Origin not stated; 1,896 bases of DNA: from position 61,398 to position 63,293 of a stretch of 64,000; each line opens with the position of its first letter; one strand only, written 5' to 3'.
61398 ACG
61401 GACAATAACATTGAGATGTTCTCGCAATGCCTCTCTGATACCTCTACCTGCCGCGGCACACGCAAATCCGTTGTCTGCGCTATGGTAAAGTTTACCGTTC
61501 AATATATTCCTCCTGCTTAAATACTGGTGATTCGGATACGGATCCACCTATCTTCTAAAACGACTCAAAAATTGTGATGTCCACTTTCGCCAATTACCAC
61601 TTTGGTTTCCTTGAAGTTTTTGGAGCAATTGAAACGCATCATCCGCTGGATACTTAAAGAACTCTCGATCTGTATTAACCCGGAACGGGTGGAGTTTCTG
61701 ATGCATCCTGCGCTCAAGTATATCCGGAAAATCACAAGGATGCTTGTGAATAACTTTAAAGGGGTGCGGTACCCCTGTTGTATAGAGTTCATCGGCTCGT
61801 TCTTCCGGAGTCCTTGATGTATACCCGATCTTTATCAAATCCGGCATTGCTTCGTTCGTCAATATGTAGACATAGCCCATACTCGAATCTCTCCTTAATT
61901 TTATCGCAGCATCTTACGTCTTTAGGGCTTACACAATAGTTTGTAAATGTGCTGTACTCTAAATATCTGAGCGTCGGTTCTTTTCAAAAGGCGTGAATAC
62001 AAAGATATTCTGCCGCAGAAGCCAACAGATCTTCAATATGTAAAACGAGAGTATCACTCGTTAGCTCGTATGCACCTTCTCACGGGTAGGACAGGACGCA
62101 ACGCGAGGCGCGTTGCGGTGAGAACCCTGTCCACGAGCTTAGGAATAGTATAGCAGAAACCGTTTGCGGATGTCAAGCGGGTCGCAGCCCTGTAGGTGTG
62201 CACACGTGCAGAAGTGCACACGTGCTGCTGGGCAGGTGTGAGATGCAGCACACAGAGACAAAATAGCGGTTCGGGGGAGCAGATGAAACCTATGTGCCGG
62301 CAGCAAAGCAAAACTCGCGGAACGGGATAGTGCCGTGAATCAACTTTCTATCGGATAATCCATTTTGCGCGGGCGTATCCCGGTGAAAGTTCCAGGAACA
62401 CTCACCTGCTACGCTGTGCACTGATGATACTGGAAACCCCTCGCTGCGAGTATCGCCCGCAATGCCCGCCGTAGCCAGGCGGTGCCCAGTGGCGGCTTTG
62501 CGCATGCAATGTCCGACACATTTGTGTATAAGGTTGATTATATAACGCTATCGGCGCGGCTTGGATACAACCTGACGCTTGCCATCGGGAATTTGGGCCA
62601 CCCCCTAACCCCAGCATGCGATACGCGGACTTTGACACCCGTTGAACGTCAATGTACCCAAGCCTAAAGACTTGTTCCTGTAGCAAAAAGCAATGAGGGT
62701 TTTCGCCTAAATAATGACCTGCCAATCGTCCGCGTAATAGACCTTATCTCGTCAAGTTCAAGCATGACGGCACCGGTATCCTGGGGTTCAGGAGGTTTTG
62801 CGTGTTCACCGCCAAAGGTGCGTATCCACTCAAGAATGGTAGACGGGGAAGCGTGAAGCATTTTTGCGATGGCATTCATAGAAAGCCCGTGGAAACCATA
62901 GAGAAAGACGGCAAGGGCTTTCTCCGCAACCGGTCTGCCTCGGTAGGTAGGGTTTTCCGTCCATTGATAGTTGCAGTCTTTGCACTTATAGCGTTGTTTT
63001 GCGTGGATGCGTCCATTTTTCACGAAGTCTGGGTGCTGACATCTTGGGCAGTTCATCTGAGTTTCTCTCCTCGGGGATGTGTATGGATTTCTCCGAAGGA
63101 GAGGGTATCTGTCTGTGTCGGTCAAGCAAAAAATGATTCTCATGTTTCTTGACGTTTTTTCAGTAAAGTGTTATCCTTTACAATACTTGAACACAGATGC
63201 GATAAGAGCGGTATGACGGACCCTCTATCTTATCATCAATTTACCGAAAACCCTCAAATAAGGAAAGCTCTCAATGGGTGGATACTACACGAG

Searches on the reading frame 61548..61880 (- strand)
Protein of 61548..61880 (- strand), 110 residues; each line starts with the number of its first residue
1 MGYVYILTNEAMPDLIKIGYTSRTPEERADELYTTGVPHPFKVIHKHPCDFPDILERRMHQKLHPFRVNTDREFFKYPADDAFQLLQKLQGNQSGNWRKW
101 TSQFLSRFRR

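Call 12: search_protein_families(library=pfam, proteins=[window:61548-61880:-], max_evalue=0.01)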
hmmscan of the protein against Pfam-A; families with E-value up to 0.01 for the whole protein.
window:61548-61880:- (110 aa): 2 families
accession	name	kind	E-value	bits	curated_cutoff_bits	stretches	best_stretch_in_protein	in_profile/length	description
PF13455.12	MUG113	-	3.6e-16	59.9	22.3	1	17-88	2-72/73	Meiotically up-regulated gene 113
PF10544.15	T5orf172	-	2.5e-15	57.2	20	1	2-87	1-98/101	T5orf172 domain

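Call 15: find_encoding_contigs(protein=window:61548-61880:-, flank=10000, max_places=6)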
Protein window:61548-61880:- (110 aa): no gene with exactly this product is on record in the collection.

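Call 41: find_homologous_proteins(query=window:61548-61880:-, max_evalue=0.00001)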
Query window:61548-61880:- (110 aa): 41 proteins with E <= 0.00001 among 43 candidates.
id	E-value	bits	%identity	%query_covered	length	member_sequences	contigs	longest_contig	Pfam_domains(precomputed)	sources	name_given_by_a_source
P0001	3.5e-70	251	96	100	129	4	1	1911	PF10544.16,PF13455.13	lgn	-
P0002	7.5e-60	218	85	100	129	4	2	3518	PF10544.16,PF13455.13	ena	-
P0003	5.8e-43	163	70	100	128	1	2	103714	PF10544.16,PF13455.13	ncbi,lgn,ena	-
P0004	1.6e-42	162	69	100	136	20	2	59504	PF10544.16,PF13455.13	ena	-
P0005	1.5e-41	159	67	100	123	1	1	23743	PF10544.16,PF13455.13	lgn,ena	-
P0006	4.9e-41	157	69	100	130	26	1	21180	PF10544.16,PF13455.13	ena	-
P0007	4.4e-40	154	65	100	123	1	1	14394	PF10544.16,PF13455.13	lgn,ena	-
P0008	4.9e-40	154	67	100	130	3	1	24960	PF10544.16,PF13455.13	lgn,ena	-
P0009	7.9e-39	150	65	100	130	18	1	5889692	PF10544.16,PF13455.13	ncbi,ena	-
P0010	1.2e-38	149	65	100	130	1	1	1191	PF10544.16,PF13455.13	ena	-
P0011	3.2e-38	148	66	100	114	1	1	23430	PF10544.16,PF13455.13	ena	-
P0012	9.5e-37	143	61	100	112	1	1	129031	PF10544.16,PF13455.13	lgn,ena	-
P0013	1.0e-36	143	63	100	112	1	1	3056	PF10544.16,PF13455.13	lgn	-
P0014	3.2e-36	142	51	100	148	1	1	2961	PF10544.16,PF13455.13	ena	-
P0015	4.0e-36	141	51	100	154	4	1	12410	PF10544.16,PF13455.13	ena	-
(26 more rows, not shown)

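Call 42: find_encoding_contigs(protein=P0003, flank=10000, max_places=3)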
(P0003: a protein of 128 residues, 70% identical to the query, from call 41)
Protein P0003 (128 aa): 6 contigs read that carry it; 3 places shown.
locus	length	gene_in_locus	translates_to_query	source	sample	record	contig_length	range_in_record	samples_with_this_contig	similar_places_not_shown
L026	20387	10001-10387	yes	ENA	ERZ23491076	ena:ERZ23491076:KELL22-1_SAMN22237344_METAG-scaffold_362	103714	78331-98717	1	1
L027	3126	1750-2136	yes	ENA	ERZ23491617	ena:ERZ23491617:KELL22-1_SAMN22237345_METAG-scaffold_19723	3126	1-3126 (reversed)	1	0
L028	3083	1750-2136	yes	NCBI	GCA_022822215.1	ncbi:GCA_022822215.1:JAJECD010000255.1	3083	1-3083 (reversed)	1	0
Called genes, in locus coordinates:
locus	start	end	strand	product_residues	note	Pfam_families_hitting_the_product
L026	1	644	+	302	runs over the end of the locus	PF00288:GHMP_kinases_N, PF08544:GHMP_kinases_C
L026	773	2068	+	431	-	PF01018:GTP1_OBG, PF01926:MMR_HSR1, PF02421:FeoB_N, PF09269:DUF1967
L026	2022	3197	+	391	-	PF00696:AA_kinase, PF01472:PUA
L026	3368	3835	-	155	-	PF00578:AhpC-TSA, PF08534:Redoxin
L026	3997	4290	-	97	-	PF05768:Glrx-like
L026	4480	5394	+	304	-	PF02729:OTCace_N, PF00185:OTCace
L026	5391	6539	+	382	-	PF00291:PALP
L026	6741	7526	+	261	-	PF00005:ABC_tran, PF13304:AAA_21 (faint), PF12399:BCA_ABC_TP_C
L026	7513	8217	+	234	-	PF00005:ABC_tran, PF13304:AAA_21 (faint)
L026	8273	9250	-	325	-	PF05721:PhyH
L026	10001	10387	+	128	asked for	PF10544:T5orf172, PF13455:MUG113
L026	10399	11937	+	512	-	PF24319:DUF7491 (faint)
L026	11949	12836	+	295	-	-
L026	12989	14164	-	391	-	PF08495:FIST, PF10442:FIST_C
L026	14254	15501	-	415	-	PF18130:ATPgrasp_N, PF01071:GARS_A (faint), PF13535:ATP-grasp_4, PF18603:LAL_C2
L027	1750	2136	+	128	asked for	PF10544:T5orf172, PF13455:MUG113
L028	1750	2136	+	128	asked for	PF10544:T5orf172, PF13455:MUG113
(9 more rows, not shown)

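Call 43: find_encoding_contigs(protein=P0004, flank=10000, max_places=3)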
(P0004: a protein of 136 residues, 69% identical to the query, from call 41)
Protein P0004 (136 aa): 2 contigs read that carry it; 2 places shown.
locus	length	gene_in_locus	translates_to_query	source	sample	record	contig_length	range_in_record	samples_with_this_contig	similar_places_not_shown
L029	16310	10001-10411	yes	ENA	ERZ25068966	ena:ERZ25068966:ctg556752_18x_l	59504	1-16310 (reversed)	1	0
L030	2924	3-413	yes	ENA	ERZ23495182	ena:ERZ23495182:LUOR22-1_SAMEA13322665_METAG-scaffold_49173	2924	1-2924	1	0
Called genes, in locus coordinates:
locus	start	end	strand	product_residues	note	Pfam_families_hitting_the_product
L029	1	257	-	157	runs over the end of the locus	-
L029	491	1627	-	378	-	PF01478:Peptidase_A24 (weak)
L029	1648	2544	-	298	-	PF01209:Ubie_methyltran, PF13489:Methyltransf_23, PF13847:Methyltransf_31, PF08241:Methyltransf_11, PF08242:Methyltransf_12, PF13649:Methyltransf_25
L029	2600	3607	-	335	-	PF00930:DPPIV_N (faint), PF26550:Tricorn_2nd, PF07676:PD40 (faint), PF25174:Beta-prop_THOC3 (faint), PF26549:Tricorn_N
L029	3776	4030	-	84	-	-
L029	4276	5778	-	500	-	PF00534:Glycos_transf_1 (faint)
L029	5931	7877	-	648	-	PF13524:Glyco_trans_1_2 (faint), PF00534:Glycos_transf_1, PF13692:Glyco_trans_1_4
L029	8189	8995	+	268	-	PF00565:SNase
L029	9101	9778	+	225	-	-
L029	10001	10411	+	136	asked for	PF10544:T5orf172, PF13455:MUG113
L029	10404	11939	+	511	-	-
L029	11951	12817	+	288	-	-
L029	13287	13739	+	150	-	-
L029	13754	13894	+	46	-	-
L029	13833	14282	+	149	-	-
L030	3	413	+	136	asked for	PF10544:T5orf172, PF13455:MUG113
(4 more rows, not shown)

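Call 44: find_encoding_contigs(protein=P0009, flank=10000, max_places=3)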
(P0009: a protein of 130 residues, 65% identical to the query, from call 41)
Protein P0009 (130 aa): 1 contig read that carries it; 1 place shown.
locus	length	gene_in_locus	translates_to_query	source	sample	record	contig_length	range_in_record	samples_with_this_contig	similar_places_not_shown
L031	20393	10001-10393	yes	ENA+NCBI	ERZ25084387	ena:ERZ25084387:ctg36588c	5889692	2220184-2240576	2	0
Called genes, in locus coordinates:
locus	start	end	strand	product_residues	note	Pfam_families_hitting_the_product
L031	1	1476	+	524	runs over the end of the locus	PF14522:Cytochrome_C7 (faint), PF14537:Cytochrom_c3_2 (faint), PF13435:Cytochrome_C554, PF01323:DSBA (weak)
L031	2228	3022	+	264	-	PF25174:Beta-prop_THOC3 (faint), PF26549:Tricorn_N, PF26550:Tricorn_2nd, PF00930:DPPIV_N (faint), PF07676:PD40 (weak), PF23381:Beta-prop_IFT122_1st (faint), PF26549:Tricorn_N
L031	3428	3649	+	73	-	-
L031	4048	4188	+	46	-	-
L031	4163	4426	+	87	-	-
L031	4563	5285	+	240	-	PF00483:NTP_transferase, PF12804:NTP_transf_3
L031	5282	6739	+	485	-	PF02878:PGM_PMM_I, PF02879:PGM_PMM_II, PF02880:PGM_PMM_III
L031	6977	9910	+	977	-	PF04542:Sigma70_r2, PF07638:Sigma70_ECF (faint), PF04545:Sigma70_r4, PF08281:Sigma70_r4_2, PF14870:PSII_BNR (faint), PF25852:DUF6242_C (faint), PF15902:Sortilin-Vps10 (faint)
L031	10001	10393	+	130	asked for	PF10544:T5orf172, PF13455:MUG113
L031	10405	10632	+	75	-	-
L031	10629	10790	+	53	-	-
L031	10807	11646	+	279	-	-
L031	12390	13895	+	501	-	PF00370:FGGY_N, PF02782:FGGY_C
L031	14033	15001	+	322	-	PF00480:ROK, PF01869:BcrAD_BadFG (faint)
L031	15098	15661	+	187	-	PF13580:SIS_2, PF01380:SIS (weak)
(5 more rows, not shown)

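Call 46: find_encoding_contigs(protein=P0001, flank=10000, max_places=4)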
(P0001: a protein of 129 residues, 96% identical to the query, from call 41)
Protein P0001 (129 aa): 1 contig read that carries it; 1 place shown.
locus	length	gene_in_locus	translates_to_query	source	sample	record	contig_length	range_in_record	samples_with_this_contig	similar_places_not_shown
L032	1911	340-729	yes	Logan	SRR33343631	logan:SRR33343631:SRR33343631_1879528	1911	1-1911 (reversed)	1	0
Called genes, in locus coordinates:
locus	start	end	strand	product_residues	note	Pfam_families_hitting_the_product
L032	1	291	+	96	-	?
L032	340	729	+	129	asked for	PF10544:T5orf172, PF13455:MUG113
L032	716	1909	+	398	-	?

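Call 47: find_encoding_contigs(protein=P0002, flank=10000, max_places=4)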
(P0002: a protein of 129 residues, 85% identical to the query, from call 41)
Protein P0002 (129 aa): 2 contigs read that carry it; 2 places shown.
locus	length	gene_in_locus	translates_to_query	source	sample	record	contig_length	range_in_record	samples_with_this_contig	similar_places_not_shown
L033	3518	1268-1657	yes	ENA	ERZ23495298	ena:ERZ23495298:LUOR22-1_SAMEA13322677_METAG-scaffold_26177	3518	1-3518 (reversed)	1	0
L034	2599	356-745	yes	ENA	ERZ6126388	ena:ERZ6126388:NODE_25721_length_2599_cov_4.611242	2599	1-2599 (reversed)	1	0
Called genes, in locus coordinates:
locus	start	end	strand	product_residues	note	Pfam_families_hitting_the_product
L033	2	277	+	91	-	?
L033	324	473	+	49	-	-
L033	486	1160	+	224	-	-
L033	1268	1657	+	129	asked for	PF10544:T5orf172, PF13455:MUG113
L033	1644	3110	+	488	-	-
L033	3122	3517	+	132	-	?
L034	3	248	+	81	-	?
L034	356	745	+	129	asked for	PF10544:T5orf172, PF13455:MUG113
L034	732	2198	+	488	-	-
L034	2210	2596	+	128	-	-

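Call 53: search_protein_families(library=padloc, proteins=[window:61548-61880:-], max_evalue=0.001)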
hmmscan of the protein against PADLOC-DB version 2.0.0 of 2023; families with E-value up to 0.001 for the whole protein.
window:61548-61880:- (110 aa): 5 families
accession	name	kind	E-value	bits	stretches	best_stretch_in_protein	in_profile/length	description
PDLC05041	PDC-S57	-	4.4e-30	102.9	1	2-93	6-97/212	-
PDLC05043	PDC-S57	-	4.1e-15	54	1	2-91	5-104/221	-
PDLC05042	PDC-S57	-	3e-10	38.2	1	2-89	8-99/245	-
PDLC03977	PD-Lambda-1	-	7.3e-09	33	1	2-92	356-452/496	-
PDLC03976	PD-Lambda-1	-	3e-07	27.7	1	2-90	357-451/491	-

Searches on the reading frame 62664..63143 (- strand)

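Call 12: search_protein_families(library=pfam, proteins=[window:62664-63143:-], max_evalue=0.01)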
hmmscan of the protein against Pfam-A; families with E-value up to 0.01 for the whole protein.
window:62664-63143:- (159 aa): 6 families
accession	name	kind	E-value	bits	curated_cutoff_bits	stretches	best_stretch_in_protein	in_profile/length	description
PF03811.18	Zn_ribbon_InsA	-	5.4e-05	23.3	26.1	1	30-57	6-34/35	InsA N-terminal domain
PF13384.12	HTH_23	-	0.00043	20.5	24.6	1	73-112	5-45/50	Homeodomain-like domain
PF13936.12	HTH_38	-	0.0013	18.9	27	1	86-103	20-37/44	Helix-turn-helix domain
PF25208.1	DUF7838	-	0.0026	18.1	28.5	1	27-61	4-43/55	Domain of unknown function (DUF7838)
PF02701.20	Zn_ribbon_Dof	-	0.0059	17.2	26.6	0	28-73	2-50/59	Dof domain, zinc finger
PF14354.12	Lar_restr_allev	-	0.007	17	28.6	0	31-68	5-43/58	Restriction alleviation protein Lar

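Call 52: search_protein_families(library=ncbifam, proteins=[window:62664-63143:-], max_evalue=0.001)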
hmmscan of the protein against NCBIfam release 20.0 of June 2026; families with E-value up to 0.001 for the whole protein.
window:62664-63143:- (159 aa): 5 families
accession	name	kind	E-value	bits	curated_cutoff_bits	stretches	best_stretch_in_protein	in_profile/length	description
NF033558.1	transpos_IS1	equivalog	8.5e-21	74.8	100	1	32-135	1-105/199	IS1 family transposase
NF050000.1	IS1_IS1595_Zn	domain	8.8e-12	45.4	28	1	32-63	1-33/34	IS1/IS1595 family N-terminal zinc-binding domain-containing protein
NF048018.1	IS256_N_4Cys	domain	1e-10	42.1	27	1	31-60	1-30/31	transposase-like zinc-binding domain-containing protein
NF048019.1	IS256_Zn_var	equivalog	3e-07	30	150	1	34-131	2-93/304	IS256 family transposase, variant Zn-binding type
NF033544.1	transpos_IS1249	exception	0.00048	19.4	300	1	30-81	2-51/382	IS1249 family transposase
